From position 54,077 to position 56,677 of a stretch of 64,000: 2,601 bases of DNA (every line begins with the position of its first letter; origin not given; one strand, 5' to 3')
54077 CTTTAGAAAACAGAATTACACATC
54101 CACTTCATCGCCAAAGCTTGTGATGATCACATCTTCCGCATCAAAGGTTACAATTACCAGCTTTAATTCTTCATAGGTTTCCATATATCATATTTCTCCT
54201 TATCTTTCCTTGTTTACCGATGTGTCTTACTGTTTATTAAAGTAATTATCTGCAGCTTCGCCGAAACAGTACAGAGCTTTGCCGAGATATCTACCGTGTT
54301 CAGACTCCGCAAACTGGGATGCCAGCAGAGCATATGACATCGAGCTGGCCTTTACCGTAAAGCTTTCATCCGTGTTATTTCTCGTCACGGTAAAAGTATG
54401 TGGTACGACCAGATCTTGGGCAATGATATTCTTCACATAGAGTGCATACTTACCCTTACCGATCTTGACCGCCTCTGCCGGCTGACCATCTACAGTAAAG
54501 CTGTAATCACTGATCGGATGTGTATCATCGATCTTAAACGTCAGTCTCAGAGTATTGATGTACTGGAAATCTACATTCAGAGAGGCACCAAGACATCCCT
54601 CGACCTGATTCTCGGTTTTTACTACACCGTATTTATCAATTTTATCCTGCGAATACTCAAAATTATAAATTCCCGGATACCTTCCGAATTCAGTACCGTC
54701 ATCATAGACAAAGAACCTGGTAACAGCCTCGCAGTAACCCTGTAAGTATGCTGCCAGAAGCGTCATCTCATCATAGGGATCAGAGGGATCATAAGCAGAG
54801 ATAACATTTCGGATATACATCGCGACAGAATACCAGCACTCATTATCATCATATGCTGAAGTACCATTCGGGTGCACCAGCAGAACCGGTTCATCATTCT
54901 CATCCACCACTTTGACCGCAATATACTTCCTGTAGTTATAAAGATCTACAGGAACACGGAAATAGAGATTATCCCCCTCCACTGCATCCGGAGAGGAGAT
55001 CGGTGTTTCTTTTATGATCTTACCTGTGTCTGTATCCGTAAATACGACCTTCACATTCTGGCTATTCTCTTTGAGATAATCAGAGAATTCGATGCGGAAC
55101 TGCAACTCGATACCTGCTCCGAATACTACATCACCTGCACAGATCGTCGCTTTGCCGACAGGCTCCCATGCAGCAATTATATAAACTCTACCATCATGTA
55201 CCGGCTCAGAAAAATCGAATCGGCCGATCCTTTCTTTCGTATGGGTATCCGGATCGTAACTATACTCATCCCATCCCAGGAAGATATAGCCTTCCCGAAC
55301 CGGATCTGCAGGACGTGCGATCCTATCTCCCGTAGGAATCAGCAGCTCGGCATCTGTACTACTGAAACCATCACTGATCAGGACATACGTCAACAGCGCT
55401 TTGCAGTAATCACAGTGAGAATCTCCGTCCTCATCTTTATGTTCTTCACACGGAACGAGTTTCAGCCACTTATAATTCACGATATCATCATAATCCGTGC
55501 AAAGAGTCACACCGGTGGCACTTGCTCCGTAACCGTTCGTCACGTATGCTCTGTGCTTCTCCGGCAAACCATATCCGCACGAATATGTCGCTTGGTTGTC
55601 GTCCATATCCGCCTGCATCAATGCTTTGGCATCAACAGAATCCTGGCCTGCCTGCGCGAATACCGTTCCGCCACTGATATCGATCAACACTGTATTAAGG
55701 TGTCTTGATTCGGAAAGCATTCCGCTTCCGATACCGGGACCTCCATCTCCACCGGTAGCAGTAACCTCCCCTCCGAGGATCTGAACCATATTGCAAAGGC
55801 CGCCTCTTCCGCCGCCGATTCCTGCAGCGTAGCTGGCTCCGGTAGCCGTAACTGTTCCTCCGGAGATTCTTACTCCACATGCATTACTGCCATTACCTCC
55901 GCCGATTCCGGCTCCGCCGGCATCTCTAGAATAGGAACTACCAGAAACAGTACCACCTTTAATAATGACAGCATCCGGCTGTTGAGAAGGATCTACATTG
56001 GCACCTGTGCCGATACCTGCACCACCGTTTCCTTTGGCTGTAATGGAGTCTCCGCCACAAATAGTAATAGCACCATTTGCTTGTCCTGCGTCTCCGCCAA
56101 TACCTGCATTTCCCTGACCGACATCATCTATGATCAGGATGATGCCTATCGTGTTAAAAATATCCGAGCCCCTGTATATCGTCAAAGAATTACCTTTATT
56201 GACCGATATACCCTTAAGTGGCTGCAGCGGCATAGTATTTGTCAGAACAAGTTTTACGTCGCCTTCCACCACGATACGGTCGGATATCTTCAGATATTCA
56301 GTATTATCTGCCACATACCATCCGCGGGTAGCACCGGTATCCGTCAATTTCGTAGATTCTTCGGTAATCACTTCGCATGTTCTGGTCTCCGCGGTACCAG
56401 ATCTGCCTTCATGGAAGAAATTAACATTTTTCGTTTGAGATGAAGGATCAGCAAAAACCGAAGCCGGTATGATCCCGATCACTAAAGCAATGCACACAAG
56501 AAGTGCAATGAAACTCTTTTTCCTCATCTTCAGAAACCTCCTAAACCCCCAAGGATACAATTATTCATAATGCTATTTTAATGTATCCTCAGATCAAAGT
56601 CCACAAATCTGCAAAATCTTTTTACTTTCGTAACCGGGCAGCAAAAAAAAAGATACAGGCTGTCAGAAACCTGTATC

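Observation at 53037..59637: Tandem duplication of an uncharacterised module: Gly-rich beta-helix exoprotein / tiny acidic ORF / anchored disordered protein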

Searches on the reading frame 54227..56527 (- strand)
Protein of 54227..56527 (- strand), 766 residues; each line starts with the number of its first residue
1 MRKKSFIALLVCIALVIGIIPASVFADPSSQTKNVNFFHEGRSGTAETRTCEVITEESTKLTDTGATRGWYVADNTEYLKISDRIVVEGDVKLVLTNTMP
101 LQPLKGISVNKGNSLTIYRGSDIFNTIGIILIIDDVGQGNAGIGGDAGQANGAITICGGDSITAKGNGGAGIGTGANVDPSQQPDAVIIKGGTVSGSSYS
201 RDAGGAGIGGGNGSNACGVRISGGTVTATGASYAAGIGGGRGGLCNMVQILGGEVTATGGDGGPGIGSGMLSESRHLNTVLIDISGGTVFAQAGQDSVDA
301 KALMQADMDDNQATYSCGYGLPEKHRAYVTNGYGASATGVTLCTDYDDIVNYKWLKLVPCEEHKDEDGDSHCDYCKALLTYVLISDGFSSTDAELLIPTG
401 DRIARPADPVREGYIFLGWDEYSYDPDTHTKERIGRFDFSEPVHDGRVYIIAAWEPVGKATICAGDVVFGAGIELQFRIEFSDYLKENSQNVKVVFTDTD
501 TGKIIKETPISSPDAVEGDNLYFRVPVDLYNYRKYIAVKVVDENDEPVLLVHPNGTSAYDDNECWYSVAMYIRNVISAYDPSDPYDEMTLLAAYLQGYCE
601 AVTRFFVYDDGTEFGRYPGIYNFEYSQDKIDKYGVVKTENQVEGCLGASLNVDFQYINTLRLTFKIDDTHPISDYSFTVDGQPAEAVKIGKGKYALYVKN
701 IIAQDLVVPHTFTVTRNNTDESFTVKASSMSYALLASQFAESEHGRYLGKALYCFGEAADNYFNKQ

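Call 3: search_protein_families(library=pfam, proteins=[window:54227-56527:-], max_evalue=0.1)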
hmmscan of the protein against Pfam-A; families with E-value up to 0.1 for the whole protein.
window:54227-56527:- (766 aa): 2 families
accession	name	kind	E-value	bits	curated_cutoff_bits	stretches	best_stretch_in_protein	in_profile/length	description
PF18889.6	Beta_helix_3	-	1.9e-06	28.5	27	2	219-240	1-19/20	Beta helix repeat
PF09479.16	Flg_new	-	3.9e-05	24.1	27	1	397-421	16-40/65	Listeria-Bacteroides repeat domain (List_Bact_rpt)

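Call 4: search_protein_families(library=ncbifam, proteins=[window:54227-56527:-], max_evalue=0.1)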
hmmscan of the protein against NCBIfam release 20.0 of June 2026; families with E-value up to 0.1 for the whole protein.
window:54227-56527:- (766 aa): 0 families

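Call 8: find_encoding_contigs(protein=window:54227-56527:-, flank=10000, max_places=6)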
Protein window:54227-56527:- (766 aa): no gene with exactly this product is on record in the collection.

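Call 10: find_homologous_proteins(query=window:54227-56527:-, max_evalue=0.001)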
Query window:54227-56527:- (766 aa): 3074 proteins with E <= 0.001 among 8000 candidates; the best 120 are listed.
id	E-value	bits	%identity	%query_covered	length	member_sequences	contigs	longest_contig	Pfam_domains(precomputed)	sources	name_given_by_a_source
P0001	0.0e+0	1740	99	100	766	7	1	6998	PF18889.7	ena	-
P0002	0.0e+0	1432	83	100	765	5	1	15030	PF18889.7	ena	-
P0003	1.4e-119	419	43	70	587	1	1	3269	-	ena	-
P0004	2.0e-60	223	39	12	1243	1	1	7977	PF18889.7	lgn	-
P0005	6.7e-54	201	38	26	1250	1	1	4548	PF18889.7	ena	-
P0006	4.7e-46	175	31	49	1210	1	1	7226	PF09479.17,PF18889.7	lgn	-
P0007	6.0e-39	152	27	100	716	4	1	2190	-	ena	-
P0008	1.6e-38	151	29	50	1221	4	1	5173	PF18889.7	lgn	-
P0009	4.1e-37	146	36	22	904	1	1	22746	PF18889.7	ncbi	-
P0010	7.2e-37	145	36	26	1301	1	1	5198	PF18889.7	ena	-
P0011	3.4e-36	143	30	38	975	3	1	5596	PF18889.7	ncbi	-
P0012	5.9e-36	142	48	19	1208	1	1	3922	PF18889.7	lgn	-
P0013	7.4e-35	138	36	17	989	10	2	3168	PF00395.26,PF18889.7,PF02368.25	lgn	-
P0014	1.8e-34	137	38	27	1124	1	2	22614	PF18889.7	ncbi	-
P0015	1.8e-33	134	45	9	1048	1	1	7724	PF23981.2,PF18889.7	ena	-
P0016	2.1e-33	134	30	35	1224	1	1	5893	PF00395.26,PF18889.7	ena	-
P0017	1.2e-32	131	33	35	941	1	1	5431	PF18889.7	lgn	-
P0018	7.8e-32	128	35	29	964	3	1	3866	PF18889.7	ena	-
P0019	1.4e-31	128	37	34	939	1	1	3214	PF18889.7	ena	-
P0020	4.1e-31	126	29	21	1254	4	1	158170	PF09479.17,PF13306.13,PF18889.7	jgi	-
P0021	4.9e-31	126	28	46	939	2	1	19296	-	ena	-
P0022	1.1e-30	125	34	31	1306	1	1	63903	PF18889.7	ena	-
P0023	1.3e-30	124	58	7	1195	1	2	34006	PF18889.7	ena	-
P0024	2.2e-30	124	33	38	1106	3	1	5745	PF09479.17,PF18889.7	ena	-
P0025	3.0e-30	123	35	27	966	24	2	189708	PF18889.7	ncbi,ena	-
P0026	7.7e-30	122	31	34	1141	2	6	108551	PF09479.17,PF13306.13,PF18889.7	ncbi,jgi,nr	ncbi:MAG: hypothetical protein E7280_09025 [Lachnospiraceae bacterium]|nr:hypothetical protein [Lach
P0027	8.2e-30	122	38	24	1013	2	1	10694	PF00404.25,PF18889.7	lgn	-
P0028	1.2e-29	121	37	20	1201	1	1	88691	PF00404.25,PF18889.7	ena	-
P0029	2.9e-29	120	33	33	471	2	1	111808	PF18889.7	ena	-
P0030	3.2e-29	120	36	19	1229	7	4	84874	PF18889.7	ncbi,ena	-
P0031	5.1e-29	119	34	39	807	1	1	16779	PF00395.26,PF18889.7,PF02368.25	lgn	-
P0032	7.6e-29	119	39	32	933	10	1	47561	PF18889.7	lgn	-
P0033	8.0e-29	118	32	39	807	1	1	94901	PF00395.26,PF18889.7,PF02368.25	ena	-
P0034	9.6e-29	118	40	22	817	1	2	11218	PF18889.7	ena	-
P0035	9.9e-29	118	34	26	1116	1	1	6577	PF18998.7,PF18889.7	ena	-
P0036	1.0e-28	118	32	33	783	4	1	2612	PF18889.7,PF02368.25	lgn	-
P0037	1.2e-28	118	32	30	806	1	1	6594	PF18889.7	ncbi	-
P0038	1.3e-28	118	33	39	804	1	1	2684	PF00395.26,PF18889.7,PF02368.25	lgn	-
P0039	1.5e-28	118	33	39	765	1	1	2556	PF00395.26,PF18889.7,PF02368.25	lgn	-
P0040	1.8e-28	117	39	35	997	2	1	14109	PF18889.7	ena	-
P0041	1.8e-28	117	41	32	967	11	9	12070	PF18889.7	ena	-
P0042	2.0e-28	117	32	33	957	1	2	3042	PF00395.26,PF18889.7,PF02368.25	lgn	-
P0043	2.1e-28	117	28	39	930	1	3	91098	PF00395.26,PF18889.7,PF02368.25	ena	-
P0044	2.3e-28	117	28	39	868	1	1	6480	PF00395.26,PF18889.7,PF02368.25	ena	-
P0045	2.7e-28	117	28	39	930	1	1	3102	PF00395.26,PF18889.7,PF02368.25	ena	-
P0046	2.7e-28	117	28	39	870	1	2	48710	PF00395.26,PF18889.7,PF02368.25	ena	-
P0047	3.3e-28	116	28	39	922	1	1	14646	PF00395.26,PF18889.7,PF02368.25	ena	-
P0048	4.1e-28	116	36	22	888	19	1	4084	PF18889.7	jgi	jgi:hypothetical protein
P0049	4.9e-28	116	32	33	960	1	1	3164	PF00395.26,PF18889.7,PF02368.25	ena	-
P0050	5.8e-28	116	34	25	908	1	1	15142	PF18889.7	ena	-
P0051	6.4e-28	115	32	33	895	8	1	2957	PF00395.26,PF18889.7,PF02368.25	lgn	-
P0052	7.1e-28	115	36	23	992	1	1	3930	PF18889.7,PF02368.25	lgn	-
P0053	8.9e-28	115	29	30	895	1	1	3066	PF00395.26,PF18889.7,PF02368.25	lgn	-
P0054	9.0e-28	115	29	30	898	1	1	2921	PF00395.26,PF18889.7,PF02368.25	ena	-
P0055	9.1e-28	115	29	30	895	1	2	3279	PF00395.26,PF18889.7,PF02368.25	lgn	-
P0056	1.1e-27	115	32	33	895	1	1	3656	PF00395.26,PF18889.7,PF02368.25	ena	-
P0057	1.1e-27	115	32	33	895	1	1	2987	PF00395.26,PF18889.7,PF02368.25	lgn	-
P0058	1.3e-27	114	36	17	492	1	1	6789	PF18889.7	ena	-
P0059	1.5e-27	114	32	33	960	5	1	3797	PF00395.26,PF18889.7,PF02368.25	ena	-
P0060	1.5e-27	114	32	33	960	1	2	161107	PF00395.26,PF18889.7,PF02368.25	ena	-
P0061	1.6e-27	114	34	39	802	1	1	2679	PF00395.26,PF18889.7,PF02368.25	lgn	-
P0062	1.6e-27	114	29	39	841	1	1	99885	PF00395.26,PF18889.7,PF02368.25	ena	-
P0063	1.7e-27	114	32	33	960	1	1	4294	PF00395.26,PF18889.7,PF02368.25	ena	-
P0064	1.7e-27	114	36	22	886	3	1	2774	PF00404.25,PF18889.7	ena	-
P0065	1.7e-27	114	29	37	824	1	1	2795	PF00395.26,PF18889.7,PF02368.25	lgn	-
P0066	1.8e-27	114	39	25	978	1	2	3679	PF18889.7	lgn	-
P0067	2.0e-27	114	32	39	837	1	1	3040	PF00395.26,PF18889.7,PF02368.25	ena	-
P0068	2.0e-27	114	32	33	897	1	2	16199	PF00395.26,PF18889.7,PF02368.25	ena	-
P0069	2.2e-27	114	29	39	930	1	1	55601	PF00395.26,PF18889.7,PF02368.25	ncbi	-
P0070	2.4e-27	114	31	39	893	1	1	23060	PF00395.26,PF18889.7,PF02368.25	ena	-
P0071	2.4e-27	114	31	41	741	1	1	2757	PF00395.26,PF18889.7,PF02368.25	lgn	-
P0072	2.8e-27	113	32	39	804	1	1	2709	PF00395.26,PF18889.7,PF02368.25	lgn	-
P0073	2.8e-27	113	32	39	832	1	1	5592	PF00395.26,PF18889.7,PF02368.25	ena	-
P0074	3.0e-27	113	32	39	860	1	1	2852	PF00395.26,PF18889.7,PF02368.25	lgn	-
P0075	4.6e-27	113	33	39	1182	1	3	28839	PF18889.7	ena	-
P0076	6.2e-27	112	39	14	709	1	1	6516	PF18889.7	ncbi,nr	ncbi:MAG: hypothetical protein LUH82_07285 [Clostridiales bacterium]|nr:hypothetical protein [Clostr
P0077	6.8e-27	112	35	30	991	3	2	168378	PF18889.7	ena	-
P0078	7.5e-27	112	30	39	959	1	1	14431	PF07679.23,PF13927.13,PF00395.26,PF18889.7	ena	-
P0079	8.7e-27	112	31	41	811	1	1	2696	PF00395.26,PF18889.7,PF02368.25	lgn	-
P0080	8.8e-27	112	42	23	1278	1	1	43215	PF09479.17,PF18889.7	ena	-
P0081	9.7e-27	112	31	38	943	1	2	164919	PF07679.23,PF13927.13,PF00395.26,PF18889.7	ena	-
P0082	1.1e-26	111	29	30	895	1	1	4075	PF00395.26,PF18889.7,PF02368.25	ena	-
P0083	1.1e-26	111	31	41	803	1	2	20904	PF00395.26,PF18889.7,PF02368.25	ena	-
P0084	1.4e-26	111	32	30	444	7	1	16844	PF18889.7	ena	-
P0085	1.6e-26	111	34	33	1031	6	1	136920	PF07679.23,PF13927.13,PF00395.26,PF18889.7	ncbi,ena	-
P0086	2.5e-26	110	29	39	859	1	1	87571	PF00395.26,PF18889.7,PF02368.25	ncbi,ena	-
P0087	2.9e-26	110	38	33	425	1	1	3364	PF18889.7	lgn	-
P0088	3.1e-26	110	35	33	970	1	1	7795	PF23197.2,PF18889.7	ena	-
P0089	3.4e-26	110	28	46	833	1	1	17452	PF00395.26,PF18889.7,PF02368.25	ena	-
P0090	3.9e-26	110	30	30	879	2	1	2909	PF00395.26,PF18889.7,PF02368.25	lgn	-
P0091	5.2e-26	109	37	30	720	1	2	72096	PF00395.26,PF18889.7,PF02368.25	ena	-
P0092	7.2e-26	109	39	30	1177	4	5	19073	PF09479.17,PF13306.13,PF18889.7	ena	-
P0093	7.7e-26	109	31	41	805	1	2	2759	PF00395.26,PF18889.7,PF02368.25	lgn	-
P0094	1.0e-25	108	30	30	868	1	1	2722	PF00395.26,PF18889.7,PF02368.25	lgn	-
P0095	1.0e-25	108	32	33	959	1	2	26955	PF13927.13,PF00395.26,PF18889.7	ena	-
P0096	1.6e-25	108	31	19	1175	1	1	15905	PF09479.17,PF18889.7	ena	-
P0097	1.6e-25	108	31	33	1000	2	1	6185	PF07679.23,PF13927.13,PF00395.26,PF18889.7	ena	-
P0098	1.7e-25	107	32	33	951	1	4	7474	PF13927.13,PF00395.26,PF18889.7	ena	-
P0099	2.4e-25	107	29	43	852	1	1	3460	PF00404.25,PF18889.7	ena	-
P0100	2.6e-25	107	36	11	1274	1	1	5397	PF18889.7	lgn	-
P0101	2.7e-25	107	39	32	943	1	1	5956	PF18889.7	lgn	-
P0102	3.1e-25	107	35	14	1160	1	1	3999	PF09479.17,PF18889.7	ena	-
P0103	3.2e-25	107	33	21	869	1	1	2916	PF00395.26,PF18889.7,PF02368.25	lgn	-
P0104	3.4e-25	107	33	20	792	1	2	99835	PF00395.26,PF18889.7,PF02368.25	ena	-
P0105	4.1e-25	106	32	33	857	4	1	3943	PF00395.26,PF18889.7,PF02368.25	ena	-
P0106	4.7e-25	106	32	29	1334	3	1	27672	PF00404.25,PF18889.7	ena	-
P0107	4.7e-25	106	33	20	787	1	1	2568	PF00395.26,PF18889.7,PF02368.25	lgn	-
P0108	6.0e-25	106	39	33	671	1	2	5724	PF18889.7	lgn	-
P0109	6.7e-25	106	30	30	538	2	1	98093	PF18889.7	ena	-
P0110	7.5e-25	105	29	39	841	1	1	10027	PF00395.26,PF18889.7,PF02368.25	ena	-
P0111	7.8e-25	105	36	25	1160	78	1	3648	PF18889.7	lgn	-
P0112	1.1e-24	105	34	29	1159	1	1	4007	PF18889.7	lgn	-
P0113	1.1e-24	105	33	30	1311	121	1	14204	PF18998.7,PF18889.7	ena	-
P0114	1.6e-24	104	-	-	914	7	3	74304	PF00404.25,PF18889.7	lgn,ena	-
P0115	1.7e-24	104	32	41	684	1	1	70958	PF00395.26,PF18889.7,PF02368.25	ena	-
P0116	1.8e-24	104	40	18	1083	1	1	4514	PF09479.17,PF18889.7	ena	-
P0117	2.0e-24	104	34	32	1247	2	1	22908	PF18889.7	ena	-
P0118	2.2e-24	104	35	21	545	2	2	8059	PF18889.7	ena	-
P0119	2.3e-24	104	31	41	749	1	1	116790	PF00395.26,PF18889.7,PF02368.25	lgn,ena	-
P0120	3.0e-24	103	53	9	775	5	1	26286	PF18889.7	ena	-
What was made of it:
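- Closest known: PF18889. Same: More than 3,000 homologues were found (call 10).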

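Call 12: find_encoding_contigs(protein=P0002, flank=10000, max_places=3)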
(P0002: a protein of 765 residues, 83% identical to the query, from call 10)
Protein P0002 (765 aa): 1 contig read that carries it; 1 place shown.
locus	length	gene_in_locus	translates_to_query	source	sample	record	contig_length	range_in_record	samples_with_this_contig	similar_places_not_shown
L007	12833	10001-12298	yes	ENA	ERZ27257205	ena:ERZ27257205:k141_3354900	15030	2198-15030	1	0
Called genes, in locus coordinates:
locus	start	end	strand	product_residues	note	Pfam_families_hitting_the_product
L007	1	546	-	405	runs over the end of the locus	PF01663:Phosphodiest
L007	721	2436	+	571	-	-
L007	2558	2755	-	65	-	PF07878:RHH_5 (weak)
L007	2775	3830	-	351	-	PF01145:Band_7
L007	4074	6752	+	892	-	PF00532:Peripla_BP_1, PF13407:Peripla_BP_4 (weak), PF13377:Peripla_BP_3, PF00990:GGDEF, PF00563:EAL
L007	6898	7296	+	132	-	PF01475:FUR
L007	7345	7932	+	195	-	PF21349:RUBY_RBDX, PF02915:Rubrerythrin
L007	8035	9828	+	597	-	PF00753:Lactamase_B (weak), PF19583:ODP, PF12724:Flavodoxin_5 (weak), PF01613:Flavin_Reduct, PF21349:RUBY_RBDX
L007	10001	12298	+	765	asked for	PF18889:Beta_helix_3 (faint)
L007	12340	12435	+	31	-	-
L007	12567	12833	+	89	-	?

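Call 13: find_encoding_contigs(protein=P0007, flank=10000, max_places=3)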
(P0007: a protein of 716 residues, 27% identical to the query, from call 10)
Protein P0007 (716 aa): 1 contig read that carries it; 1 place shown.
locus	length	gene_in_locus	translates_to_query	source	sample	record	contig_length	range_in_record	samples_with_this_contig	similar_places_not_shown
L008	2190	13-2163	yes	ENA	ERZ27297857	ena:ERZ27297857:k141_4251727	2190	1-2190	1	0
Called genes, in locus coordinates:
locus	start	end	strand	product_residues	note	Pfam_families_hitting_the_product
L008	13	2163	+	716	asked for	-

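Call 37: find_encoding_contigs(protein=P0021, flank=8000, max_places=2)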
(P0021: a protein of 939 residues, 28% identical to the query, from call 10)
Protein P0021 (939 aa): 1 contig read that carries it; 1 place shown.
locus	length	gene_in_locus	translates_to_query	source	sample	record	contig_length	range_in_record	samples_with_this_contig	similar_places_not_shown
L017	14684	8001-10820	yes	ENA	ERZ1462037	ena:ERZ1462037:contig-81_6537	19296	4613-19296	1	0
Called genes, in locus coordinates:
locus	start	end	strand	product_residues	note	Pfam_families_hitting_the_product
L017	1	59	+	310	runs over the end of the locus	PF00291:PALP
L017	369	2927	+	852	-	PF12849:PBP_like_2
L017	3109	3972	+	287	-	PF00800:PDT, PF01842:ACT (weak)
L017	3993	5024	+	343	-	PF00793:DAHP_synth_1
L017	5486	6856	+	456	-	PF00291:PALP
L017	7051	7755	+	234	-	-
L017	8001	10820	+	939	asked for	-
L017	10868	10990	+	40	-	-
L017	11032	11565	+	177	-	-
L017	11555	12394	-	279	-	-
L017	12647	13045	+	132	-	PF01475:FUR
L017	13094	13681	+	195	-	PF21349:RUBY_RBDX, PF02915:Rubrerythrin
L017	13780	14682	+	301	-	?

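Call 55: predict_structure(alignment_id=A6)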
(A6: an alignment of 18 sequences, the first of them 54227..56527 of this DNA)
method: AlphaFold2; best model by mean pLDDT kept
length: 766 residues; sequences in the alignment: 18
mean_pLDDT: 77.2   pTM: 0.50
mean pLDDT of the five models: 77.2, 76.5, 74.9, 74.8, 73.9
residues with pLDDT >= 90: 210; 70-90: 335; 50-70: 136; < 50: 85
segments of 3 or more residues with pLDDT < 50: 1-5, 18-29, 123-125, 274-278, 306-318, 334-338, 364-396, 410-413
pLDDT, mean of each block of 10 residues (from residue 1): 51 52 39 81 68 87 80 85 93 85 94 93 65 88 97 90 93 93 90 90 85 91 92 91 84 89 84 53 78 73 60 44 66 53 67 77 49 38 30 47 56 58 70 73 61 67 85 88 78 91 92 91 90 90 85 62 87 81 73 88 69 62 75 82 87 72 90 94 93 89 87 93 92 86 83 89 74
secondary structure, 60 per line:
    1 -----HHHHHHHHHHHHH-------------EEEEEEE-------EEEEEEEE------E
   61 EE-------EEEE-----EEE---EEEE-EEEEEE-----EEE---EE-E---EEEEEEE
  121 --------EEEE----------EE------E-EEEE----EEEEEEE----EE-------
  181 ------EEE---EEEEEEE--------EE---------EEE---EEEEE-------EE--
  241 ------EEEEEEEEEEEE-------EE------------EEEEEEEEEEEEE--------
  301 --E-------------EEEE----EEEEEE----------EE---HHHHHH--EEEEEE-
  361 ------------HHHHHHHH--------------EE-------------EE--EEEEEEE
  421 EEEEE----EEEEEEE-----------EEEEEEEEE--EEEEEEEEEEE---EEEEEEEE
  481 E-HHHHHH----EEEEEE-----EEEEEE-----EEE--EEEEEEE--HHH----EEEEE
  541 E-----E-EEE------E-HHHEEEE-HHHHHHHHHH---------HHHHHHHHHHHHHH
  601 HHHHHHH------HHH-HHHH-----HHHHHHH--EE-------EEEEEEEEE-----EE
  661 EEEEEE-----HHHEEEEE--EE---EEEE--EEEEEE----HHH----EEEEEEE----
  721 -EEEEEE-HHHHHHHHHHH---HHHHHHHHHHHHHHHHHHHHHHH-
elements in order (helices of 4 or more, strands of 3 or more residues): H6-18 E32-38 E46-53 E60-62 E70-73 E79-81 E85-88 E90-95 E101-103 E114-120 E129-132 E153-156 E161-167 E187-189 E193-199 E219-221 E225-229 E247-258 E280-292 E317-320 E325-330 H346-351 E354-359 H373-380 E414-425 E430-436 E448-456 E459-469 E473-481 H483-488 E493-498 E504-509 E515-517 E520-526 E536-541 E549-551 E563-566 H568-577 H587-607 H618-621 H627-633 E645-653 E659-666 E675-679 E687-690 E693-698 E710-716 E722-727 H729-739 H743-765
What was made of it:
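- Checked: AlphaFold2 models this region of A as a beta-helix (call 55).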
